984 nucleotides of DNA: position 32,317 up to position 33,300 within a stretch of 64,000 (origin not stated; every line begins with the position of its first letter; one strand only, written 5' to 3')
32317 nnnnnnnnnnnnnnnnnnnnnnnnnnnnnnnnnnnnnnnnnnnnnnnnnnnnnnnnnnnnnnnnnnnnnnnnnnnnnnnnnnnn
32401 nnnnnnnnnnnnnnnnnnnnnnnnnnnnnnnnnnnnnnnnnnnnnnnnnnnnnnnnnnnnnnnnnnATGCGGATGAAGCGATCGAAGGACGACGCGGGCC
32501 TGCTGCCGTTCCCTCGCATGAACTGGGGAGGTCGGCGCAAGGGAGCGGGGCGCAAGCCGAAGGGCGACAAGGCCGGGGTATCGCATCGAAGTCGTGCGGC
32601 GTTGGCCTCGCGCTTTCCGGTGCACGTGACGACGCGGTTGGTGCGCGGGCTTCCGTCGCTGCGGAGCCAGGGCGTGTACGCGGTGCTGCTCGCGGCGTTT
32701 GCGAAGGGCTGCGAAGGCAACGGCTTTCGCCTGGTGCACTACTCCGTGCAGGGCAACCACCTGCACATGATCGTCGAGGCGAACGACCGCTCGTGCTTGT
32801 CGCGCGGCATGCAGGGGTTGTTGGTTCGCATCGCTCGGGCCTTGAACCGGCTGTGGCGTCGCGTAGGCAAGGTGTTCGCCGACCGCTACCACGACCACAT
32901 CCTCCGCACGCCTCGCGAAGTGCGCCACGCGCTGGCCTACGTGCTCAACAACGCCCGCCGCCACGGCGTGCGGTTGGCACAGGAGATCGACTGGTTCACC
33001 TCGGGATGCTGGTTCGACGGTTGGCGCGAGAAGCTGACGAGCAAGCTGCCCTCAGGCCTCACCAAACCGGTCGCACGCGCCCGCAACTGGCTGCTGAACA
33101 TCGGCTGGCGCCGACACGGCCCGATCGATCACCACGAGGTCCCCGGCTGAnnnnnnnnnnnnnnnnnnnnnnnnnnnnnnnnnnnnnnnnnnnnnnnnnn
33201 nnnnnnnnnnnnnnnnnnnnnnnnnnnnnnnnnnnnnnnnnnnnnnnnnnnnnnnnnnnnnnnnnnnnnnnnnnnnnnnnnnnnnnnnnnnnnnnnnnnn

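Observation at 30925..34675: Three head-to-tail copies of a complete RAYT (Y1/HUH transposase) unit: a tandemly amplified REPtron-like module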

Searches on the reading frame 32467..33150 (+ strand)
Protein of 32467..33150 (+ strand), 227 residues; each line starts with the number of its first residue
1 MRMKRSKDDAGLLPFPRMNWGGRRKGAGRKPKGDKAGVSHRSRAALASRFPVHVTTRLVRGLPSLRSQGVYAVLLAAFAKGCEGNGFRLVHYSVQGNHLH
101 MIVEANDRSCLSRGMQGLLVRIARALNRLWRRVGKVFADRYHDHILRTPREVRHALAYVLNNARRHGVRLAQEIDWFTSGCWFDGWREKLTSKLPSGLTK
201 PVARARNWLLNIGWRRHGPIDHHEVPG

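Call 6: search_protein_families(library=pfam, proteins=[window:32467-33150:+], max_evalue=1)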
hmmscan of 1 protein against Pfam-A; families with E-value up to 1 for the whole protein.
window:32467-33150:+ (227 aa): 1 family
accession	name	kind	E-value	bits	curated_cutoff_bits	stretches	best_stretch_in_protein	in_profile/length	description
PF01797.21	Y1_Tnp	-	0.00013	22.6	23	1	70-141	24-101/121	Transposase IS200 like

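Call 7: search_protein_families(library=ncbifam, proteins=[window:32467-33150:+], max_evalue=1)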
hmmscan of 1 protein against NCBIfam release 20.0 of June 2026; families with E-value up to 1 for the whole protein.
window:32467-33150:+ (227 aa): 3 families
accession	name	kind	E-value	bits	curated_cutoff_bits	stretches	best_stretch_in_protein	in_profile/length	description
NF047646.1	REP_Tyr_transpos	equivalog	1.8e-12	47.4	80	1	53-168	13-136/146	REP-associated tyrosine transposase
NF033573.1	transpos_IS200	equivalog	0.12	12.5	55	1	76-126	36-86/126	IS200/IS605 family transposase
NF005602.0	PRK07338.1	equivalog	0.17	10.4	357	1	126-185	291-352/409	hydrolase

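Call 12: find_homologous_proteins(query=window:32467-33150:+)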
Query window:32467-33150:+ (227 aa): 7824 proteins with E <= 0.001 among 8000 candidates; the best 120 are listed.
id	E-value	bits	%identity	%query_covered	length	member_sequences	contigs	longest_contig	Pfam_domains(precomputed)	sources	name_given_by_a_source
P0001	7.0e-146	502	97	100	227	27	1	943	PF01797.22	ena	-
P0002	4.5e-135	467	91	99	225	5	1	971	-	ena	-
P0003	5.3e-134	463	89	99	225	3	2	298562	-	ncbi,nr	ncbi:MAG: transposase [Planctomycetes bacterium]|nr:transposase [Planctomycetota bacterium] MCB98885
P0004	3.1e-131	454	88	99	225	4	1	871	-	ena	-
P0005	5.5e-128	443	87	99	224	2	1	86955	PF01797.22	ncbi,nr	ncbi:MAG: transposase [Planctomycetes bacterium]|nr:transposase [Planctomycetota bacterium]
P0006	5.8e-125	434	84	99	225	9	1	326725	-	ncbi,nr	ncbi:MAG: transposase [Planctomycetes bacterium]|nr:transposase [Planctomycetota bacterium]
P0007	4.6e-116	404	87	91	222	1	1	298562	-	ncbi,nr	ncbi:MAG: hypothetical protein H6837_06270 [Planctomycetes bacterium]|nr:hypothetical protein [Planc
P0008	3.2e-110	385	77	99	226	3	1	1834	-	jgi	jgi:REP element-mobilizing transposase RayT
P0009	1.4e-103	364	73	99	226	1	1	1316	-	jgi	jgi:REP element-mobilizing transposase RayT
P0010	1.1e-102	361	74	99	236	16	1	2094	PF01797.22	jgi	-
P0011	1.5e-100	354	72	99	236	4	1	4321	PF01797.22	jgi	jgi:REP element-mobilizing transposase RayT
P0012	1.5e-98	347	72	99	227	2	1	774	-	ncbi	-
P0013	2.6e-92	327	67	99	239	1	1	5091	PF01797.22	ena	-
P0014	3.8e-89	316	65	100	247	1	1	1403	-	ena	-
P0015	1.5e-87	311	64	99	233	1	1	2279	PF01797.22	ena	-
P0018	1.8e-86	308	64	98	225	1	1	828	PF01797.22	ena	-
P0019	2.3e-86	307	64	99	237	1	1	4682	PF01797.22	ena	-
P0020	2.3e-86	307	68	92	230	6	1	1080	PF01797.22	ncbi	-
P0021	4.0e-86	306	65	97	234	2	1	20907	PF01797.22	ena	-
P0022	7.2e-86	306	69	91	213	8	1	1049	PF01797.22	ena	-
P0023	1.2e-85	305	64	100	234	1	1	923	PF01797.22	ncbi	-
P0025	8.2e-85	302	64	99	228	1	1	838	PF01797.22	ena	-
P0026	1.3e-84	301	65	95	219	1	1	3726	PF01797.22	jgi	jgi:REP element-mobilizing transposase RayT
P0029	7.6e-84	299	67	94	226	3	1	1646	PF01797.22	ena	-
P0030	1.1e-83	298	70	87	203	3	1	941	PF01797.22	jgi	-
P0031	2.0e-83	298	63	99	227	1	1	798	PF01797.22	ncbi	-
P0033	3.4e-83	297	64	93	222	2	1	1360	PF01797.22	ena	-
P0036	1.0e-82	295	62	99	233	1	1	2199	PF01797.22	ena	-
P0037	1.2e-82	295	64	93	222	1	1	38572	PF01797.22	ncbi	ncbi:MAG: transposase [Planctomycetota bacterium]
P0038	1.3e-82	295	65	87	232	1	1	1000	PF01797.22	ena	-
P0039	1.3e-82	295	63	100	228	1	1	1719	PF01797.22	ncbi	-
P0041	3.7e-82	293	62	98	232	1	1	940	PF01797.22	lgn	-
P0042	4.2e-82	293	67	92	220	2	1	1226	PF01797.22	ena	-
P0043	5.2e-82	293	64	93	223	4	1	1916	PF01797.22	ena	-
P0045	7.4e-82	292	61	99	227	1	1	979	PF01797.22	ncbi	-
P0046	9.6e-82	292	62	100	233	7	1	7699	PF01797.22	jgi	jgi:REP element-mobilizing transposase RayT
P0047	9.9e-82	292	61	99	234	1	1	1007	PF01797.22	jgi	-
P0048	1.5e-81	291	62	100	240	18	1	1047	PF01797.22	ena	-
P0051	3.2e-81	290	66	87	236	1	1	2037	PF01797.22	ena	-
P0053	4.4e-81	290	63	94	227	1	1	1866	PF01797.22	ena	-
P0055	5.5e-81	290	62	92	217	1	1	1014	PF01797.22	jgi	jgi:REP element-mobilizing transposase RayT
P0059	1.1e-80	289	63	96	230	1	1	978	PF01797.22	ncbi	-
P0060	1.2e-80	288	62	94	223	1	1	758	PF01797.22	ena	-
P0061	1.2e-80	288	65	93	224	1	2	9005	PF01797.22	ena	-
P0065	1.6e-80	288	63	95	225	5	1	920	PF01797.22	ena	-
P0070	2.6e-80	287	60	99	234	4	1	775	PF01797.22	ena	-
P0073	3.2e-80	287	66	93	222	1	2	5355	PF01797.22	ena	-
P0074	3.7e-80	287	59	99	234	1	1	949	PF01797.22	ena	-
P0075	4.1e-80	287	62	96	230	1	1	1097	PF01797.22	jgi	jgi:REP element-mobilizing transposase RayT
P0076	4.3e-80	287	67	92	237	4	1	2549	PF01797.22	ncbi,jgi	ncbi:MAG: transposase [Planctomycetota bacterium]|jgi:REP element-mobilizing transposase RayT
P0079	6.4e-80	286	66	91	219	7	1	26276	PF01797.22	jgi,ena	-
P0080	6.8e-80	286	61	98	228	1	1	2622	PF01797.22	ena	-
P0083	1.1e-79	285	65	93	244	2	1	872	PF01797.22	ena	-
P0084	1.2e-79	285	61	95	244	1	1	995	PF01797.22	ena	-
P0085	1.2e-79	285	69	83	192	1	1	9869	PF01797.22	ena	-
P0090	1.6e-79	285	64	93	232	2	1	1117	PF01797.22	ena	-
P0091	2.2e-79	284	60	95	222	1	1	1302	PF01797.22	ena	-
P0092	2.8e-79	284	64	93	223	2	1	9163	PF01797.22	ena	-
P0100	5.3e-79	283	63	99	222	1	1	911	PF01797.22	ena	-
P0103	6.2e-79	283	62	99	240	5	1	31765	PF01797.22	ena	-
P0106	7.1e-79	283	61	93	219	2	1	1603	PF01797.22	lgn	-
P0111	9.1e-79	282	62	95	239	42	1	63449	PF01797.22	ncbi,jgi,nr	ncbi:MAG: transposase [Planctomycetes bacterium]|jgi:REP element-mobilizing transposase RayT|nr:tran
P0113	1.1e-78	282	58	99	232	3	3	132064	PF01797.22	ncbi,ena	-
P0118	1.3e-78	282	61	92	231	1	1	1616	PF01797.22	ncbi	-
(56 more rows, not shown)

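Call 13: find_encoding_contigs(protein=P0003, flank=10000, max_places=6)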
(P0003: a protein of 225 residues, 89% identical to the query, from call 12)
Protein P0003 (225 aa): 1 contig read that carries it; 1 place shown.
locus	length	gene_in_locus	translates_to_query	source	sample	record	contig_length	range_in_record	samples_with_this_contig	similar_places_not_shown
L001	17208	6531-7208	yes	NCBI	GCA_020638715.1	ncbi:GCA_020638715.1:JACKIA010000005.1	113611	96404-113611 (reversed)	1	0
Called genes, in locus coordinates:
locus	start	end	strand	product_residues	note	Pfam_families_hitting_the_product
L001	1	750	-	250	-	PF02684:LpxB, PF13439:Glyco_transf_4 (weak), PF13579:Glyco_trans_4_4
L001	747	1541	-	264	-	PF12679:ABC2_membrane_2, PF12730:ABC2_membrane_4 (weak)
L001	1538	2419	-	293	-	PF00005:ABC_tran, PF13304:AAA_21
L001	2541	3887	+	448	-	PF02254:TrkA_N, PF13241:NAD_binding_7 (faint), PF13478:XdhC_C (faint), PF02080:TrkA_C, PF02254:TrkA_N, PF02080:TrkA_C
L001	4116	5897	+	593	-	PF14321:DUF4382 (weak)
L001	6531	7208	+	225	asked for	-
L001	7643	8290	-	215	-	PF08242:Methyltransf_12 (weak)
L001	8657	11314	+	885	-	PF13439:Glyco_transf_4, PF13579:Glyco_trans_4_4, PF20706:GT4-conflict, PF00534:Glycos_transf_1, PF13692:Glyco_trans_1_4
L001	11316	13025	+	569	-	PF00202:Aminotran_3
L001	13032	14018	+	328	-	PF02666:PS_Dcarbxylase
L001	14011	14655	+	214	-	-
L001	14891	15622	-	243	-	-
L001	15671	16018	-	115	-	PF09723:Zn_ribbon_8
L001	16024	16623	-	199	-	PF01025:GrpE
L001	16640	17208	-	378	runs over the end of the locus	PF00226:DnaJ, PF01556:DnaJ_C, PF00684:DnaJ_CXXCXGXG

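Call 14: find_encoding_contigs(protein=P0007, flank=10000, max_places=6)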
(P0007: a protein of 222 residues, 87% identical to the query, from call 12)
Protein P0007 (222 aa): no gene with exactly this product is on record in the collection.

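Call 17: find_encoding_contigs(protein=window:32467-33150:+, flank=10000, max_places=10)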
Protein window:32467-33150:+ (227 aa): no gene with exactly this product is on record in the collection.

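Call 18: find_encoding_contigs(protein=P0005, flank=6000, max_places=6)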
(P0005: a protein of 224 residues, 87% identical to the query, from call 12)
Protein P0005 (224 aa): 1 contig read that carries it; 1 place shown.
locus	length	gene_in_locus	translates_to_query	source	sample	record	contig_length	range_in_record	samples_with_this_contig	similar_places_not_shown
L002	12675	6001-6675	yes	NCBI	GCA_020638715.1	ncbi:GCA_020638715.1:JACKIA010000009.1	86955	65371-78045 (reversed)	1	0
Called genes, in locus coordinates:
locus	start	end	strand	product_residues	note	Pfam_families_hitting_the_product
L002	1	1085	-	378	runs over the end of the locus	PF22020:RlmL_1st, PF02926:THUMP, PF01170:UPF0020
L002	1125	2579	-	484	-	-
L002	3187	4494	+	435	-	-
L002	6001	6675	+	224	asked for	PF01797:Y1_Tnp (weak)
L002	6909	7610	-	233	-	-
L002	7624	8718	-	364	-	PF01546:Peptidase_M20, PF07687:M20_dimer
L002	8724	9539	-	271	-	PF14805:THDPS_N_2, PF00132:Hexapep (weak), PF14602:Hexapep_2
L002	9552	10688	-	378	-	PF00155:Aminotran_1_2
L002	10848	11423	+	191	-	PF04542:Sigma70_r2, PF08281:Sigma70_r4_2, PF04545:Sigma70_r4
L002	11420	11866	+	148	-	-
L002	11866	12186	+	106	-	PF01906:YbjQ_1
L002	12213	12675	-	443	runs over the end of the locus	PF02985:HEAT (faint), PF13513:HEAT_EZ (faint), PF13646:HEAT_2 (weak), PF03130:HEAT_PBS (faint), PF13646:HEAT_2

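Call 19: find_encoding_contigs(protein=P0006, flank=6000, max_places=6)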
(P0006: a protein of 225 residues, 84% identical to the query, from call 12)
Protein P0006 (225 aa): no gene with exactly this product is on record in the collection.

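Call 24: find_related_loci(query=A1, collection=genome_contigs, flank=6000)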
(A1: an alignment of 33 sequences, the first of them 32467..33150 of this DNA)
Query A1 (227 aa) in genome_contigs; peptide patterns used: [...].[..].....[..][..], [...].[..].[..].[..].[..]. (x = any residue, [..] = any of these).
590 stretches matched a pattern (row limit reached: there are more); 558 encode a relative of the query (tblastn E <= 1e-3); the best 80 are kept; 80 distinct loci.
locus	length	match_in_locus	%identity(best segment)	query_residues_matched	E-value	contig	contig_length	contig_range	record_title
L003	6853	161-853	60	1-227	2e-84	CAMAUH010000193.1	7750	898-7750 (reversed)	MAG: Candidatus Kuenenia stuttgartiensis isolate LH-05nov19-47 genome assembly, contig: LH-05nov19-C24467, whole genome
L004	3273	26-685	61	11-227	1e-84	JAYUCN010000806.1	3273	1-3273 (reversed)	MAG: Planctomycetota bacterium isolate GFS_6982 GFS_6982_805, whole genome shotgun sequence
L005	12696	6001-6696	58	1-227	7e-83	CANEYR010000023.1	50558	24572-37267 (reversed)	MAG: Planctomycetota bacterium isolate CH-Oct18-165 genome assembly, contig: CH-Oct18-C529, whole genome shotgun sequenc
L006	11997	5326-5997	59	7-227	2e-82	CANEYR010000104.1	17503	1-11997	MAG: Planctomycetota bacterium isolate CH-Oct18-165 genome assembly, contig: CH-Oct18-C3787, whole genome shotgun sequen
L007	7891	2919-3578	62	12-227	3e-82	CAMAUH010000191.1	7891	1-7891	MAG: Candidatus Kuenenia stuttgartiensis isolate LH-05nov19-47 genome assembly, contig: LH-05nov19-C23857, whole genome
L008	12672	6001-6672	58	7-226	7e-82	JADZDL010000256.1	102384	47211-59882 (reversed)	MAG: Planctomycetota bacterium isolate SJ778 c_000000723494, whole genome shotgun sequence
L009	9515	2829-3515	58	4-227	8e-82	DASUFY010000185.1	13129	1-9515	MAG TPA_asm: Planctomycetota bacterium isolate SMAG_U1391 k141_1169028, whole genome shotgun sequence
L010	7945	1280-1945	61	10-227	2e-81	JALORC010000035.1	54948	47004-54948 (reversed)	MAG: Planctomycetota bacterium isolate Prado171 scaffold_421, whole genome shotgun sequence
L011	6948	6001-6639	63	7-220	5e-81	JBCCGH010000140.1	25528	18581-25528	MAG: Planctomycetota bacterium isolate P01_B01_bin.39 k141_46259_length_25528_cov_18.9844, whole genome shotgun sequence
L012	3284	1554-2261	56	2-227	7e-82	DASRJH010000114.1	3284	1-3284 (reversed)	MAG TPA_asm: Planctomycetota bacterium isolate SMAG_U10131 k141_655016, whole genome shotgun sequence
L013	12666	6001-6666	60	10-227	2e-81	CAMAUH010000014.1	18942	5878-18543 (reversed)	MAG: Candidatus Kuenenia stuttgartiensis isolate LH-05nov19-47 genome assembly, contig: LH-05nov19-C6233, whole genome s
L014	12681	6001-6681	58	4-227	4e-81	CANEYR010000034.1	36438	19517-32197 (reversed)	MAG: Planctomycetota bacterium isolate CH-Oct18-165 genome assembly, contig: CH-Oct18-C1019, whole genome shotgun sequen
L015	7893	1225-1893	59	7-226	5e-81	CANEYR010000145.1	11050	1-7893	MAG: Planctomycetota bacterium isolate CH-Oct18-165 genome assembly, contig: CH-Oct18-C8073, whole genome shotgun sequen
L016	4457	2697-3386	57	3-227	1e-80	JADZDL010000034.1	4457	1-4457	MAG: Planctomycetota bacterium isolate SJ778 c_000000132428, whole genome shotgun sequence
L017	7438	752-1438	58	3-227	1e-80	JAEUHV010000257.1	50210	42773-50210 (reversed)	MAG: Planctomycetota bacterium isolate new MAG-26 k141_3734358, whole genome shotgun sequence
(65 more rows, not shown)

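Call 26: find_encoding_contigs(protein=window:32473-33150:+, flank=10000, max_places=10)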
Protein window:32473-33150:+ (225 aa): no gene with exactly this product is on record in the collection.
